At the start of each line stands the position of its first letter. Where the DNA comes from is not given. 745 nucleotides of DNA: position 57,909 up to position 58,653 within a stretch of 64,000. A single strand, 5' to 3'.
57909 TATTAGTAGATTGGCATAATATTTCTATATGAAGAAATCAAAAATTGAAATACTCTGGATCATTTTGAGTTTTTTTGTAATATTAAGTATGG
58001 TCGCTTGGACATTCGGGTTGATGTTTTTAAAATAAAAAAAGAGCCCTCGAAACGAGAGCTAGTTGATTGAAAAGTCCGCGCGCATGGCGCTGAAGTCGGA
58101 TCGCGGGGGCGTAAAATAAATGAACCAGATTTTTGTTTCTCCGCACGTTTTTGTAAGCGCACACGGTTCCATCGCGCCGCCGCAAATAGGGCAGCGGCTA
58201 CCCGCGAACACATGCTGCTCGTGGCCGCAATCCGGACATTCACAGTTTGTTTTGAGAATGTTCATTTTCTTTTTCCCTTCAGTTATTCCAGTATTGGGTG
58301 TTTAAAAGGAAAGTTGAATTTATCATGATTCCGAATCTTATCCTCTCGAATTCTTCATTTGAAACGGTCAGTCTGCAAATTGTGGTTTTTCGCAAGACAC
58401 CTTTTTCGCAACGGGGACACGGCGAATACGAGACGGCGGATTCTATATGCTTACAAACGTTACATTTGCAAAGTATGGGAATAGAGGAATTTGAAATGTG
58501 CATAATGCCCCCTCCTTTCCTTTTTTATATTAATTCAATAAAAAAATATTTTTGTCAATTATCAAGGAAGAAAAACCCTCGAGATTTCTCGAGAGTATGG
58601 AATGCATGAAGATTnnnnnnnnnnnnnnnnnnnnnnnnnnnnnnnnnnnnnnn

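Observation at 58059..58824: Three tandem mini zinc-ribbon genes on the minus strand between lepA and recJ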

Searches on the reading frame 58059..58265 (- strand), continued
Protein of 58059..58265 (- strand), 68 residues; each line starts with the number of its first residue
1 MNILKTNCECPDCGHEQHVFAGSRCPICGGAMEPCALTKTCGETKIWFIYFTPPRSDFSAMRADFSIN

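Call 83: fold_search(model_id=the predicted structure, library=viral)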
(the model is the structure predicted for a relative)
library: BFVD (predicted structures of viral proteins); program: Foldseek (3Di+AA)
matches with E <= 10: 229; with E <= 0.001: 0
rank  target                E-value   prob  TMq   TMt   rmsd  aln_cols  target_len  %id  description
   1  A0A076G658            9.3e-01  0.33  0.31  0.32   4.7        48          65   25  Uncharacterized protein [Pseudoalteromonas phage B8b]
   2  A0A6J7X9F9            1.3e+00  0.47  0.41  0.44   6.9        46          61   24  Uncharacterized protein [uncultured Caudovirales phage]
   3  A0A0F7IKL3            1.4e+00  0.09  0.28  0.18  18.1        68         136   13  Uncharacterized protein [Polaribacter phage P12002S]
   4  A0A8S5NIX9            1.4e+00  0.08  0.27  0.25  13.6        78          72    9  Nucleic-acid-binding protein [Siphoviridae sp. cttFh17]
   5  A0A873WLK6            1.5e+00  0.09  0.27  0.25  10.8        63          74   19  (no name in the UniProt tables at hand)
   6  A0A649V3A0            1.5e+00  0.06  0.23  0.11   9.9        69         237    7  (no name in the UniProt tables at hand)
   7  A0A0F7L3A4            1.6e+00  0.15  0.37  0.19  10.8       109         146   13  Uncharacterized protein [uncultured marine virus]
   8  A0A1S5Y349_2          1.7e+00  0.41  0.37  0.04   4.5        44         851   32  DUF2341-containing protein [uncultured archaeal virus]
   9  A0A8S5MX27            1.7e+00  0.08  0.26  0.16   9.9        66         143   14  DNA polymerase epsilon subunit 2 [Siphoviridae sp. ctsBB38]
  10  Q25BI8                1.8e+00  0.75  0.42  0.73   1.6        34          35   24  Uncharacterized protein ORF7 [His1 virus (isolate Australia/Victoria)]
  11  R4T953                1.8e+00  0.35  0.39  0.17   6.8        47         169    8  Uncharacterized protein [Halogranum tailed virus 1]
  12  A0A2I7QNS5            1.8e+00  0.23  0.37  0.35   9.7        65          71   14  (no name in the UniProt tables at hand)
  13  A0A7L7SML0            1.8e+00  0.06  0.24  0.11  12.7        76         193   13  (no name in the UniProt tables at hand)
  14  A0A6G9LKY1            1.9e+00  0.51  0.32  0.35   2.3        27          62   37  Uncharacterized protein [Enterococcus phage vipetofem]
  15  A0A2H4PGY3            2.1e+00  0.30  0.31  0.54   4.1        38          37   26  Uncharacterized protein [Klebsiella phage Sugarland]
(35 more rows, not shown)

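Call 86: predict_structure(alignment_id=A8)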
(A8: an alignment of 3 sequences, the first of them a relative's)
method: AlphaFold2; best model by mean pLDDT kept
length: 74 residues; sequences in the alignment: 3
mean_pLDDT: 53.9   pTM: 0.33
mean pLDDT of the five models: 53.9, 53.1, 51.1, 51.1, 50.6
residues with pLDDT >= 90: 0; 70-90: 7; 50-70: 40; < 50: 27
segments of 3 or more residues with pLDDT < 50: 1-7, 35-41, 62-74
pLDDT, mean of each block of 10 residues (from residue 1): 43 70 62 54 54 55 44 41
secondary structure, 60 per line:
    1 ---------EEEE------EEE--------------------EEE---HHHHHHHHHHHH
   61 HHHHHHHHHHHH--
elements in order: E10-13 E20-22 E43-45 H49-72
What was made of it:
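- On Zinc-ribbon fold: ORF2 has mean pLDDT 54 (call 86).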

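Call 87: search_dna_similar(query=P0001, collection=phages, mode=protein, max_evalue=1, max_rows=15)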
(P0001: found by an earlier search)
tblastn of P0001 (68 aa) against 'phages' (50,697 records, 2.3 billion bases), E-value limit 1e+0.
No match.

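Call 88: search_dna_similar(query=P0002, collection=phages, mode=protein, max_evalue=1, max_rows=15)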
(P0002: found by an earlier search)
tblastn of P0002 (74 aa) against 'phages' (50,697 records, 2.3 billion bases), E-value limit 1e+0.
Records with a match: 2; places in all: 2; records where one place covers at least 80% of the query: 0.
Best place of each record, by identity: <60% 2.
By first word of the organism name: Vibrio 2.
By host as written in the record: Vibrio vulnificus 2.
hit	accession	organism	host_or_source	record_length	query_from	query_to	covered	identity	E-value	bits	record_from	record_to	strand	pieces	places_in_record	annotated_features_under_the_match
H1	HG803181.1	Vibrio phage PV94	Vibrio vulnificus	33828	11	41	42%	50.0%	5e-1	33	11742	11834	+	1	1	record has no annotation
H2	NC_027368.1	Vibrio phage PV94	Vibrio vulnificus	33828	11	41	42%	50.0%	5e-1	33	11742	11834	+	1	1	hypothetical protein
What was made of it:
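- No tblastn match in 50,697 phage genomes below E = 0.5 (calls 87, 88).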

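Call 97: find_encoding_contigs(protein=P0001, flank=1500, max_places=3)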
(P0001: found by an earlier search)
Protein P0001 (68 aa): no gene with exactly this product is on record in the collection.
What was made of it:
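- Tried and rejected: Looking up ORF1's contig record failed because it is not on record (call 97).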

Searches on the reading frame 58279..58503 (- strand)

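Call 7: search_protein_families(library=pfam, proteins=[window:58279-58503:-], max_evalue=10)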
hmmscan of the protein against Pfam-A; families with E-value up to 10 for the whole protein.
window:58279-58503:- (74 aa): 2 families
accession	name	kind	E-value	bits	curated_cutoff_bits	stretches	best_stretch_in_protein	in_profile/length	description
PF08772.16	Zn_ribbon_NOB1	-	0.039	14.5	24.9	1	12-42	9-39/72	Nin one binding (NOB1) Zn-ribbon like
PF01155.25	HypA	-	0.13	12.7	28.9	1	6-38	65-98/112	Hydrogenase/urease nickel incorporation, metallochaperone, hypA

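Call 8: search_protein_families(library=ncbifam, proteins=[window:58279-58503:-], max_evalue=10)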
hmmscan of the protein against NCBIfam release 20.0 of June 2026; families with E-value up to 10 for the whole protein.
window:58279-58503:- (74 aa): 0 families

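Call 51: search_protein_families(library=pfam, proteins=[P0126, P0174, P0194, P0192, P0125, L004:5742-5945:-, L003:5691-5939:-, L086:3682-3963:-, L089:3675-3932:-], max_evalue=1)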
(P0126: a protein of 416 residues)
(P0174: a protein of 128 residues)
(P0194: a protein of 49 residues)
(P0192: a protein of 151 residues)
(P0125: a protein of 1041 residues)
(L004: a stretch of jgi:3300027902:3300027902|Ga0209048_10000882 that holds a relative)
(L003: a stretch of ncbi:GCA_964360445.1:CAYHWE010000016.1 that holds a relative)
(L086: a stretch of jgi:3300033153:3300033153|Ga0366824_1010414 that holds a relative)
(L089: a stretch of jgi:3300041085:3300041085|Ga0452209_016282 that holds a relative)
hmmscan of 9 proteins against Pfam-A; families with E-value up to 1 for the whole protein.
P0126 (416 aa): 10 families
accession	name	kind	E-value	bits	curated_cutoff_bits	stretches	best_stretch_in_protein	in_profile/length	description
PF21817.3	CapR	-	8.2e-34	116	24.2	6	171-213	15-67/67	CapR homology domain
PF14311.12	DUF4379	-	1.5e-30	105.6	24.5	6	49-84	20-55/56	Probable Treble clef zinc finger domain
PF01155.25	HypA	-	1e-10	42.1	28.9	3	52-87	66-97/112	Hydrogenase/urease nickel incorporation, metallochaperone, hypA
PF09723.15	Zn_ribbon_8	-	4.8e-08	33.3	34.4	3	187-220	7-40/41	Zinc ribbon domain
PF25206.1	DUF7836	-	7.3e-05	23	26.7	2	58-86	9-40/59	Domain of unknown function (DUF7836)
PF13192.12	Thioredoxin_3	-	0.0036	17.7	24.8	1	143-168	7-31/76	Thioredoxin domain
PF05265.19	DUF723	-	0.009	16.4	20.9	1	155-213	3-60/60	Protein of unknown function (DUF723)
PF14319.11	Zn_Tnp_IS91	-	0.05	14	26.3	1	57-100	39-80/90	Transposase zinc-binding domain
PF13761.12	DUF4166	-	0.074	13.2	23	0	216-315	79-183/184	Domain of unknown function (DUF4166)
PF09334.17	tRNA-synt_1g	-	0.41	9.8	20.1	0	237-307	133-196/391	tRNA synthetases class I (M)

P0174 (128 aa): 26 families (the best 25 are shown)
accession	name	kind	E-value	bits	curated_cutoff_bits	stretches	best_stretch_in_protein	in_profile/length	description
PF01155.25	HypA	-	1.3e-07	32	28.9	2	10-36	70-97/112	Hydrogenase/urease nickel incorporation, metallochaperone, hypA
PF21349.2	RUBY_RBDX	-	1.4e-05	24.9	26.5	1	72-97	3-28/30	Rubrerythrin, rubredoxin-like domain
PF18912.6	DZR_2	-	2.2e-05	24.6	27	2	7-34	18-45/56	Double zinc ribbon domain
PF12773.13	DZR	-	6.1e-05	23.5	27.3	1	10-34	12-33/45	Double zinc ribbon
PF09723.15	Zn_ribbon_8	-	0.00016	22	34.4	1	12-34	7-35/41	Zinc ribbon domain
PF01096.23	Zn_ribbon_TFIIS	-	0.00034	20.8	21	0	12-20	30-38/39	Transcription factor S-II (TFIIS)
PF08772.16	Zn_ribbon_NOB1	-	0.00087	19.8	24.9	1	10-36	8-34/72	Nin one binding (NOB1) Zn-ribbon like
PF08271.17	Zn_Ribbon_TF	-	0.0011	18.9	29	0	27-77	2-27/43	TFIIB zinc-binding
PF23458.2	DUF7130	-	0.0037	17.6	35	2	72-99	56-84/89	Domain of unknown function (DUF7130)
PF12172.15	zf-ChsH2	-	0.0043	17.2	23.2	1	11-36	12-36/37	ChsH2, rubredoxin-like zinc ribbon domain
PF13920.12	zf-C3HC4_3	-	0.017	15.4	27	0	71-95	25-46/49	Zinc finger, C3HC4 type (RING finger)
PF24463.1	DUF7577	-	0.021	14.9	28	1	88-97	5-14/27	Domain of unknown function (DUF7577)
PF13597.11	NRDD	-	0.023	13.8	26.2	1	9-34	507-530/562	Anaerobic ribonucleoside-triphosphate reductase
PF07295.17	DUF1451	-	0.037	14.6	26.1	1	12-34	115-140/146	Zinc-ribbon containing domain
PF07191.17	Zn_ribbon_6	-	0.039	14.4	25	0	9-33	15-37/67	Double zinc ribbon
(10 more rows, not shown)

P0194 (49 aa): 6 families
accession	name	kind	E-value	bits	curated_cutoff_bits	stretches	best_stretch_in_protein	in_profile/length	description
PF01155.25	HypA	-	0.0061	17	28.9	1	2-35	61-95/112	Hydrogenase/urease nickel incorporation, metallochaperone, hypA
PF22912.2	zf-DPOE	-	0.0078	16.8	21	1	13-47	6-39/58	Zinc finger domain of DNA polymerase-epsilon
PF15777.11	Anti-TRAP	-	0.025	15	32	1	3-35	4-39/59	Tryptophan RNA-binding attenuator protein inhibitory protein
PF05191.20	ADK_lid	-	0.085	13.2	26.6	0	9-19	19-29/36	Adenylate kinase, active site lid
PF21349.2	RUBY_RBDX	-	0.088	12.7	26.5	1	13-33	2-23/30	Rubrerythrin, rubredoxin-like domain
PF23455.1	DUF7129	-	0.36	11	30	1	14-35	14-36/45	Domain of unknown function (DUF7129)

P0192 (151 aa): 25 families
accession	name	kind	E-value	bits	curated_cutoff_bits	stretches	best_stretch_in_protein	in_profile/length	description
PF21817.3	CapR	-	4.9e-12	46.3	24.2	2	11-64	5-66/67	CapR homology domain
PF14311.12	DUF4379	-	3.3e-11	43.6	24.5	2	31-66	20-55/56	Probable Treble clef zinc finger domain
PF01155.25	HypA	-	1.2e-07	32.2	28.9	2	102-135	65-95/112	Hydrogenase/urease nickel incorporation, metallochaperone, hypA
PF09723.15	Zn_ribbon_8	-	6.8e-06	26.4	34.4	2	109-135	7-35/41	Zinc ribbon domain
PF25206.1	DUF7836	-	0.0013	19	26.7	1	38-79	7-51/59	Domain of unknown function (DUF7836)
PF14803.11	Zn_ribbon_Nudix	-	0.0019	18.5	25.6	1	127-135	1-9/34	Nudix N-terminal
PF15446.12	zf-PHD-like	-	0.0026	17.8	27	1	36-119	47-134/170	PHD/FYVE-zinc-finger like domain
PF12322.14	T4_baseplate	-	0.011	15.9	24.5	1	75-116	165-206/219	T4 bacteriophage base plate protein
PF13639.12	zf-RING_2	-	0.017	15.9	27.3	2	37-65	18-44/44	Ring finger domain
PF13717.11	Zn_ribbon_4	-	0.022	15.1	30.3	2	104-117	22-35/36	zinc-ribbon domain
PF01096.23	Zn_ribbon_TFIIS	-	0.023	14.9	21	2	37-49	27-39/39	Transcription factor S-II (TFIIS)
PF09845.14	OapC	-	0.026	15.2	23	1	40-107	3-68/133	Origin-associated protein OapC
PF12773.13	DZR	-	0.046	14.3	27.3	1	110-139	15-37/45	Double zinc ribbon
PF07191.17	Zn_ribbon_6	-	0.047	14.1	25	0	40-74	2-32/67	Double zinc ribbon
PF10416.15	IBD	-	0.049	14.1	25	0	85-119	26-61/128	Transcription-initiator DNA-binding domain IBD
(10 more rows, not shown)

P0125 (1041 aa): 9 families
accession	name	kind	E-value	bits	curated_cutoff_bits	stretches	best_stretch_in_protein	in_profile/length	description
PF21817.3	CapR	-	8.1e-68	225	24.2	14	80-123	16-67/67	CapR homology domain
PF14311.12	DUF4379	-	1.6e-60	201.6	24.5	13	791-837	9-55/56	Probable Treble clef zinc finger domain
PF01155.25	HypA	-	1.4e-11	44.8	28.9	4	929-964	66-97/112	Hydrogenase/urease nickel incorporation, metallochaperone, hypA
PF12451.13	VPS11_C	-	0.0053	17.3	25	0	595-616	18-39/45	Vacuolar protein sorting protein 11 C terminal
PF02906.19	Fe_hyd_lg_C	-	0.012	15.7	22.1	0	892-930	75-113/245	Iron only hydrogenase large subunit, C-terminal domain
PF20914.2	DNA_pol_IIIA_C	-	0.021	15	22.5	0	39-50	30-41/52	DNA polymerase III subunit alpha, C-terminal domain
PF20314.3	DUF6610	-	0.18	11.9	27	0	787-884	65-155/198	Family of unknown function (DUF6610)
PF13192.12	Thioredoxin_3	-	0.38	11.3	24.8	0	891-920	7-34/76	Thioredoxin domain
PF10863.13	NOP19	-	0.51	10.6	25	0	601-622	73-93/140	Nucleolar protein 19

L004:5742-5945:- (67 aa): 1 family
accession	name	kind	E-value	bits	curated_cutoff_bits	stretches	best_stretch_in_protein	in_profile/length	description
PF19792.4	DUF6276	-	0.12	12.9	27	1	2-50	2-49/128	Family of unknown function (DUF6276)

L003:5691-5939:- (82 aa): 1 family
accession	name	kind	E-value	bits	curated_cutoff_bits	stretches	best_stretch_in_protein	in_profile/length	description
PF12760.12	Zn_ribbon_IS1595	-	0.23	11.9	25.4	1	16-49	17-41/46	Transposase zinc-ribbon domain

L086:3682-3963:- (93 aa): 35 families (the best 25 are shown)
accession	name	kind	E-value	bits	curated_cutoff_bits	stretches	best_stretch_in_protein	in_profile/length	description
PF08772.16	Zn_ribbon_NOB1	-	9.7e-05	22.8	24.9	1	4-30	9-32/72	Nin one binding (NOB1) Zn-ribbon like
PF16919.11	PknG_rubred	-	0.0014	19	28.5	1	10-31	25-46/74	Protein kinase G rubredoxin domain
PF08271.17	Zn_Ribbon_TF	-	0.002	18.1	29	1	4-40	1-38/43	TFIIB zinc-binding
PF12773.13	DZR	-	0.0028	18.2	27.3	1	6-47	1-29/45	Double zinc ribbon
PF13453.11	Zn_ribbon_TFIIB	-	0.003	17.4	22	1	24-46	2-23/41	Transcription factor zinc-finger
PF21349.2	RUBY_RBDX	-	0.0032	17.3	26.5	1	23-35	18-30/30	Rubrerythrin, rubredoxin-like domain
PF24460.1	DUF7575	-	0.0051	16.6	28.5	0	22-32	4-14/28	Domain of unknown function (DUF7575)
PF09297.16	Zn_ribbon_NUD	-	0.0072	16.4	24.8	1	22-32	4-14/32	NADH pyrophosphatase zinc ribbon domain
PF18912.6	DZR_2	-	0.0098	16.1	27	1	5-34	9-34/56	Double zinc ribbon domain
PF14690.11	Zn_ribbon_ISL3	-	0.015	16.1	25.5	0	22-37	3-18/47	zinc-finger of transposase IS204/IS1001/IS1096/IS1165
PF01155.25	HypA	-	0.016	15.7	28.9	1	3-43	70-108/112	Hydrogenase/urease nickel incorporation, metallochaperone, hypA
PF13240.11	Zn_Ribbon_1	-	0.018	15.3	25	1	21-29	13-21/23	zinc-ribbon domain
PF09723.15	Zn_ribbon_8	-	0.019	15.4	34.4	1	5-31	7-37/41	Zinc ribbon domain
PF07191.17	Zn_ribbon_6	-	0.02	15.3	25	1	3-35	16-43/67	Double zinc ribbon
PF23455.1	DUF7129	-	0.028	14.6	30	0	6-37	14-43/45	Domain of unknown function (DUF7129)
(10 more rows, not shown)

L089:3675-3932:- (85 aa): 0 families

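Call 52: search_protein_families(library=phrogs, proteins=[P0001, P0002, P0003, L004:5742-5945:-, L003:5691-5939:-, L086:3682-3963:-, L089:3675-3932:-, P0194], max_evalue=1)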
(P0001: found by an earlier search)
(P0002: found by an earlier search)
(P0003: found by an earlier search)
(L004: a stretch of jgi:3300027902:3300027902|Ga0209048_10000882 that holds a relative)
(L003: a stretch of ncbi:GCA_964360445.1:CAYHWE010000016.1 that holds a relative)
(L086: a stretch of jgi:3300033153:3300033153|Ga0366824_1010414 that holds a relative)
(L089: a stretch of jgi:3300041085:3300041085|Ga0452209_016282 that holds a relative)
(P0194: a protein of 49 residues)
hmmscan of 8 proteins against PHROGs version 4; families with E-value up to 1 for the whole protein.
P0001 (68 aa): 11 families
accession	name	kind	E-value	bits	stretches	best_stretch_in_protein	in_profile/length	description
phrog_17317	-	unknown function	0.0027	18.3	1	1-29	1-27/31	-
phrog_21735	-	unknown function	0.045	14.8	1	9-39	5-37/61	-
phrog_9188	-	unknown function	0.06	14.6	1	6-31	37-63/70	-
phrog_19315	-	unknown function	0.091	12.8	1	8-43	259-295/348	-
phrog_681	-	DNA, RNA and nucleotide metabolism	0.1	12.1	1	5-30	399-430/576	endonuclease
phrog_25323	-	unknown function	0.14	13.1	1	4-52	79-132/159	-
phrog_22274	-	unknown function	0.45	12.2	1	7-36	11-40/81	-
phrog_36481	-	unknown function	0.46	11.6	1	8-31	15-37/60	-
phrog_10121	-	unknown function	0.65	11.2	1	5-30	73-98/109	-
phrog_3931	-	unknown function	0.72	11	1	7-31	29-53/59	-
phrog_10714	-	unknown function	0.78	11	1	8-36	74-103/109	-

P0002 (74 aa): 2 families
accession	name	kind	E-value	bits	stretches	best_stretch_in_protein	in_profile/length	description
phrog_681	-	DNA, RNA and nucleotide metabolism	0.032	13.8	1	5-53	328-372/576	endonuclease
phrog_36282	-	unknown function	0.15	13.5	1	28-71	20-63/77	-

P0003 (69 aa): 0 families

L004:5742-5945:- (67 aa): 0 families

L003:5691-5939:- (82 aa): 1 family
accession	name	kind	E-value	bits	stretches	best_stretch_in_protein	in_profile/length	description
phrog_11872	-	unknown function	0.13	13.7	0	53-74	17-38/97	-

L086:3682-3963:- (93 aa): 18 families
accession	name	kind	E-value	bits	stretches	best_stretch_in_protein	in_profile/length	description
phrog_10714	-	unknown function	0.00093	20.4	1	3-36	73-104/109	-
phrog_9188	-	unknown function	0.0027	18.9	1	4-31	39-64/70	-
phrog_22274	-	unknown function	0.0055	18.3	0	3-35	11-40/81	-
phrog_6586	-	unknown function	0.011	16.6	1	1-33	1-29/129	-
phrog_19315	-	unknown function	0.012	15.7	1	4-72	206-283/348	-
phrog_6332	-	unknown function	0.041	14.8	1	18-36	4-22/60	-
phrog_5602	-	unknown function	0.074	13.7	1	3-37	18-58/60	-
phrog_27132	-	unknown function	0.081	13.9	1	3-36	27-60/78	-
phrog_15471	-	DNA, RNA and nucleotide metabolism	0.12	13.1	1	19-72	100-151/183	HNH endonuclease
phrog_28897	-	unknown function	0.13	13.5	0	60-76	29-45/68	-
phrog_33828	-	unknown function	0.27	12.3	1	16-34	36-54/58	-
phrog_36481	-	unknown function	0.27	12.3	1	12-37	5-30/60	-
phrog_2546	-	unknown function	0.28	12.4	0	4-37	1-30/180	-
phrog_28450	-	unknown function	0.3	12.2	1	2-37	81-117/175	-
phrog_26488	-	unknown function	0.36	12.1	0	5-36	26-60/104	-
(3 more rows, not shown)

L089:3675-3932:- (85 aa): 0 families

P0194 (49 aa): 3 families
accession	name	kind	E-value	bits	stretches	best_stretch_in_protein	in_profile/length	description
phrog_3931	-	unknown function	0.023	15.8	1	7-35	25-53/59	-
phrog_22274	-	unknown function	0.19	13.4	1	9-37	9-37/81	-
phrog_35242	-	unknown function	0.58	11.1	1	27-41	37-51/71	-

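Call 53: search_protein_families(library=padloc, proteins=[P0001, P0002, P0003, L004:5742-5945:-, L003:5691-5939:-, L086:3682-3963:-, L089:3675-3932:-, P0194], max_evalue=1)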
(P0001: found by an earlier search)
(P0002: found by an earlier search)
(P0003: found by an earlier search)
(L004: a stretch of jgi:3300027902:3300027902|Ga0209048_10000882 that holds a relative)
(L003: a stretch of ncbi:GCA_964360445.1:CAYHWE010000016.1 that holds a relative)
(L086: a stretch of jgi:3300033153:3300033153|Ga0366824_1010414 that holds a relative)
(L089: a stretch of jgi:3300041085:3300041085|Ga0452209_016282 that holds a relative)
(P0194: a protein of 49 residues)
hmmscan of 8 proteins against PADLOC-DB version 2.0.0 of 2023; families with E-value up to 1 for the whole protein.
P0001 (68 aa): 0 families

P0002 (74 aa): 0 families

P0003 (69 aa): 0 families

L004:5742-5945:- (67 aa): 0 families

L003:5691-5939:- (82 aa): 0 families

L086:3682-3963:- (93 aa): 7 families
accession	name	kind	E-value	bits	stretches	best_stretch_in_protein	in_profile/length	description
PDLC01367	Cas8b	-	0.0076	14.6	1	19-73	4-56/63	CAS-I-B; effector_LS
PDLC00051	DruE4|DruE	-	0.02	10.4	1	5-36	1409-1440/1829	SNF2 family N-terminal domain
PDLC04162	HEC-08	-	0.034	11.3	1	3-41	243-281/358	-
PDLC01691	Cas12f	-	0.048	11.6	1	3-43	288-327/332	CAS-V-F; effector__SPE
PDLC01202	Cas8b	-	0.049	10.4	1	10-46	134-170/469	CAS-I-B; effector_LS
PDLC00014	DruE2|DruE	-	0.082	8.2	1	4-36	1494-1526/1928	SNF2 family N-terminal domain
PDLC01736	TniQ_IF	-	0.091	9.9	1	4-34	159-188/400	TniQ_1_I-F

L089:3675-3932:- (85 aa): 0 families

P0194 (49 aa): 0 families
